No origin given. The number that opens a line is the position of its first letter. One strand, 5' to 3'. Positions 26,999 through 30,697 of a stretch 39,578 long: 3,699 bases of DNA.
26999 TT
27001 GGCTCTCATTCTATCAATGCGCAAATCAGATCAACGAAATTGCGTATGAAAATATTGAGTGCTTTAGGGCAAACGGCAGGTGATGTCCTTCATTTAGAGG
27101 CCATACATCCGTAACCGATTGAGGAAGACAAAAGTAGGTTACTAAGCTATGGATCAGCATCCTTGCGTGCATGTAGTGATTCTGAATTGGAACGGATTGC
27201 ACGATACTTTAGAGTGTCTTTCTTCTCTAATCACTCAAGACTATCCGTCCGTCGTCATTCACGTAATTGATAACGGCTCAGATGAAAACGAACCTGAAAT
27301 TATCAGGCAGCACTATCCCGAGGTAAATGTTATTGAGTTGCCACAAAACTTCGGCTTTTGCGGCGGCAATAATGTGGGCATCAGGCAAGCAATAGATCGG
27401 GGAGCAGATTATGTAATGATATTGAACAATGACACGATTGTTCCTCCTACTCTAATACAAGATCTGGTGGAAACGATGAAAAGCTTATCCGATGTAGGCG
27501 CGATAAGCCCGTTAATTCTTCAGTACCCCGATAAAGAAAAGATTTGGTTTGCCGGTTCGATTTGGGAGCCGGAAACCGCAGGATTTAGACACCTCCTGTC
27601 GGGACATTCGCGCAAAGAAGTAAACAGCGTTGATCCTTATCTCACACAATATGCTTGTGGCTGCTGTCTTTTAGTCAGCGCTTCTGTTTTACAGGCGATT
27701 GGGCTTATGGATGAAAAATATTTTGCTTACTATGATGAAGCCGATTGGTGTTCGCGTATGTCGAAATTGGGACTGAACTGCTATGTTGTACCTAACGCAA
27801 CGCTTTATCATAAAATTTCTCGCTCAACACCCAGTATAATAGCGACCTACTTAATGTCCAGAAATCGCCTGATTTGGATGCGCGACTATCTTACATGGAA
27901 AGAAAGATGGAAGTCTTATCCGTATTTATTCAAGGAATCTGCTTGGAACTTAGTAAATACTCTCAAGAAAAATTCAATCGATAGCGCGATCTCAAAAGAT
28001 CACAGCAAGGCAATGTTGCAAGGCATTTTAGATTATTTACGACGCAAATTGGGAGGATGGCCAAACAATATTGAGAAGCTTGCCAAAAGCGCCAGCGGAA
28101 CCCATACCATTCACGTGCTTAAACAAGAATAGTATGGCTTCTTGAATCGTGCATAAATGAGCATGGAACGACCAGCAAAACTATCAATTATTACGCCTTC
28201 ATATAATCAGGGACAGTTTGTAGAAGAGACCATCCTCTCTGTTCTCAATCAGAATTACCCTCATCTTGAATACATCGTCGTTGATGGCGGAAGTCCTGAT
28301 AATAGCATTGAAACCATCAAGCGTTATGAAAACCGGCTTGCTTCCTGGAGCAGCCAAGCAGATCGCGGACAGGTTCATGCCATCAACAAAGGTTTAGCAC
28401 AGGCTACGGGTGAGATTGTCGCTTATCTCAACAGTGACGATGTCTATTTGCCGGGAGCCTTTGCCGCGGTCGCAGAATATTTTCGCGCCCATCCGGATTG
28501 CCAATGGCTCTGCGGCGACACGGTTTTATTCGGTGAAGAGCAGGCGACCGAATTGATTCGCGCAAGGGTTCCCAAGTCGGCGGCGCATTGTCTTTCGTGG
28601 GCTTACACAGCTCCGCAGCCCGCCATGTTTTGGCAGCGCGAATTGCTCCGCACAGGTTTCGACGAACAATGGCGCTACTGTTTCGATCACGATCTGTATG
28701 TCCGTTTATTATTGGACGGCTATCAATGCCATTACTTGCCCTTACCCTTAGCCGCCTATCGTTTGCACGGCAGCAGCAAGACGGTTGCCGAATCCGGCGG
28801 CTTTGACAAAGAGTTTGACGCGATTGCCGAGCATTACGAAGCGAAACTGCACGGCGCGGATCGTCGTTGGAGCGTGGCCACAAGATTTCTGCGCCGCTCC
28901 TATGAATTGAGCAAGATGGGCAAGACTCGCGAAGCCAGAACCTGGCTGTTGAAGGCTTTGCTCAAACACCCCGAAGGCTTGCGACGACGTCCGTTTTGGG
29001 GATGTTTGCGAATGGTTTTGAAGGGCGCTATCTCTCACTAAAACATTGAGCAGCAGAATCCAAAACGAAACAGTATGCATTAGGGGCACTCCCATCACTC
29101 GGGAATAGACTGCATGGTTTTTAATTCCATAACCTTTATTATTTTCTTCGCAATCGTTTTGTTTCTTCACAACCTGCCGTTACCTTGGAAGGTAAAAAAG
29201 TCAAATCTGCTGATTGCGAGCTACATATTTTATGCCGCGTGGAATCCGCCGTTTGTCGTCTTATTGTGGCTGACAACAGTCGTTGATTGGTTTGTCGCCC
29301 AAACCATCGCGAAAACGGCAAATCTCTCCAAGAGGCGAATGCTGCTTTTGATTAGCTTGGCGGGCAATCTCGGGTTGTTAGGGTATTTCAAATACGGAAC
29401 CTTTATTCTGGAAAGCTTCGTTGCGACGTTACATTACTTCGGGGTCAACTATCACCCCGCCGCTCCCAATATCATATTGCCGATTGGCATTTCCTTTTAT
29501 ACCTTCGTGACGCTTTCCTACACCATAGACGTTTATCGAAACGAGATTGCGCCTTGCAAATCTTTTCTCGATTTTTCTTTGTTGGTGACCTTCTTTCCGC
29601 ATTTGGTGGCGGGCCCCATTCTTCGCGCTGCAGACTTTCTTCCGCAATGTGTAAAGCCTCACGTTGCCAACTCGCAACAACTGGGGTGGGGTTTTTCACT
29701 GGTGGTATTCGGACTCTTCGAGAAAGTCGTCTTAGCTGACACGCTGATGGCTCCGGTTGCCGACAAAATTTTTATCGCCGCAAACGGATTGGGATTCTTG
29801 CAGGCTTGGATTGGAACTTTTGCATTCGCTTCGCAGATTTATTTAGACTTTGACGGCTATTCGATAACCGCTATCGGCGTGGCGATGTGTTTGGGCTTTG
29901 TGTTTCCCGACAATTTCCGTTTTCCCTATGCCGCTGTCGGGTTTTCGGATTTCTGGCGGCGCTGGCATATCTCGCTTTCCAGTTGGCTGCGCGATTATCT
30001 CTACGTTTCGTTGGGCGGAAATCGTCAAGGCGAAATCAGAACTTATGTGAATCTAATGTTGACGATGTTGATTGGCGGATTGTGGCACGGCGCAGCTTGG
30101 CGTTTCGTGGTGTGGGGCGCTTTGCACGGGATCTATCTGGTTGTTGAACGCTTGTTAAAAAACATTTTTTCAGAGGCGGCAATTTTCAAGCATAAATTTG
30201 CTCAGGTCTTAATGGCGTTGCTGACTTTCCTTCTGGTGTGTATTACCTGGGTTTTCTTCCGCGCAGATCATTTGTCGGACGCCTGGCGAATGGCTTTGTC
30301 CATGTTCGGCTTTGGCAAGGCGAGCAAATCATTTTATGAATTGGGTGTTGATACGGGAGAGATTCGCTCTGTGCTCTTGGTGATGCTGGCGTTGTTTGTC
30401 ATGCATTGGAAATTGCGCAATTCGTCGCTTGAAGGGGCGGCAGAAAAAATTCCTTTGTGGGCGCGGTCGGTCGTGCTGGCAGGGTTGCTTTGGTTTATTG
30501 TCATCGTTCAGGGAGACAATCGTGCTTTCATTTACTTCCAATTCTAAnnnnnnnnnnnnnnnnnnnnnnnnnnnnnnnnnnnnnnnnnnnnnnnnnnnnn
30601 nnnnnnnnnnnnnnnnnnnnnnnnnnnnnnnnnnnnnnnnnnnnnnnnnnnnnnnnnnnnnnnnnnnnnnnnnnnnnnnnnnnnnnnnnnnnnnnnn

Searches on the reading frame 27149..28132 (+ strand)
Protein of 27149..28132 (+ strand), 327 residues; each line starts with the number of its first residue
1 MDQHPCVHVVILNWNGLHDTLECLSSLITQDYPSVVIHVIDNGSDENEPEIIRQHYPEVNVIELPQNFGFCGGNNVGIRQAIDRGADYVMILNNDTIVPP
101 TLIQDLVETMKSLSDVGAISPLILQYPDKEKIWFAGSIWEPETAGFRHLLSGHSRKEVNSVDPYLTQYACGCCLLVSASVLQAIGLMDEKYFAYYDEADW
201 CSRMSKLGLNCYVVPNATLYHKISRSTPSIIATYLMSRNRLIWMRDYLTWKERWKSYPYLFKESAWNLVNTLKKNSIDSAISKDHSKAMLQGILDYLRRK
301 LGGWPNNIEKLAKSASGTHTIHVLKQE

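Call 7: search_protein_families(library=pfam, proteins=[window:27149-28132:+], max_evalue=0.01)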
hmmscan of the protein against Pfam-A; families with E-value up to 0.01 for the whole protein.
window:27149-28132:+ (327 aa): 3 families
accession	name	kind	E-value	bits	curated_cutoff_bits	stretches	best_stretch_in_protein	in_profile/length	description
PF00535.33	Glycos_transf_2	-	1.8e-20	74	23.3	1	9-184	2-167/168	Glycosyl transferase family 2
PF13641.12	Glyco_tranf_2_3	-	7.7e-11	42.9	27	1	5-233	2-219/230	Glycosyltransferase like family 2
PF13632.12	Glyco_trans_2_3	-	1e-05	25.9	27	1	88-254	1-139/198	Glycosyl transferase family group 2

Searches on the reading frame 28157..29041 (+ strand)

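Call 7: search_protein_families(library=pfam, proteins=[window:28157-29041:+], max_evalue=0.01)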
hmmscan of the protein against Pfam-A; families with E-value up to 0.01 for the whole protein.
window:28157-29041:+ (294 aa): 3 families
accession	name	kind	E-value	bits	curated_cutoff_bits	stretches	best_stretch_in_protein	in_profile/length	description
PF00535.33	Glycos_transf_2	-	1.9e-25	90.2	23.3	1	10-114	1-108/168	Glycosyl transferase family 2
PF10111.15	Glyco_tranf_2_2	-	1.7e-10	41.3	27.3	1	15-107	6-104/276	Glycosyltransferase like family 2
PF13641.12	Glyco_tranf_2_3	-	2.6e-09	37.9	27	1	7-116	2-117/230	Glycosyltransferase like family 2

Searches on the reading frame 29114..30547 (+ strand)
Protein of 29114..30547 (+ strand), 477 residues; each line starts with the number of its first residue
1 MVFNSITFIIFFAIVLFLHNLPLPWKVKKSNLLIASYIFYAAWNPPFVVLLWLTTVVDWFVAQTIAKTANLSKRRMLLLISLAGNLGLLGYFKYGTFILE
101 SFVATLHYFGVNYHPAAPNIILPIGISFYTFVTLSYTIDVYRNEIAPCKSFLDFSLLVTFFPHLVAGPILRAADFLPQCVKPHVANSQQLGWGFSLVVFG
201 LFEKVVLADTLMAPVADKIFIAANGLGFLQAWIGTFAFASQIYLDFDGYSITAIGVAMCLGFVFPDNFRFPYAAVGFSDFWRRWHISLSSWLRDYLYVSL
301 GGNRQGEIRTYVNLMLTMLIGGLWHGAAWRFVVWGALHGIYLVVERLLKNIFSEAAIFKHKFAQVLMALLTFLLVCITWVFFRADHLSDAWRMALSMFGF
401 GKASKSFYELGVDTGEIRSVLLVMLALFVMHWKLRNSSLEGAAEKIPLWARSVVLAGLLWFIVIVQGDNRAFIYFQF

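Call 7: search_protein_families(library=pfam, proteins=[window:29114-30547:+], max_evalue=0.01)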
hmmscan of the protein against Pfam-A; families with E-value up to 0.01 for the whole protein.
window:29114-30547:+ (477 aa): 1 family
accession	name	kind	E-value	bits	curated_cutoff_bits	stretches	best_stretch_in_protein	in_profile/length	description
PF03062.24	MBOAT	-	7.2e-30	104.9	27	1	150-366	80-315/337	MBOAT, membrane-bound O-acyltransferase family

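Call 8: search_protein_families(library=ncbifam, proteins=[window:29114-30547:+], max_evalue=0.01)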
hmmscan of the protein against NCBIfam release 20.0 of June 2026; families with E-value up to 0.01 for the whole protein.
window:29114-30547:+ (477 aa): 1 family
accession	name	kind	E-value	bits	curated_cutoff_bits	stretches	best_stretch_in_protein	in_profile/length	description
TIGR04091.1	LTA_dltB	equivalog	3.7e-44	151.5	375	1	110-382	95-376/380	D-alanyl-lipoteichoic acid biosynthesis protein DltB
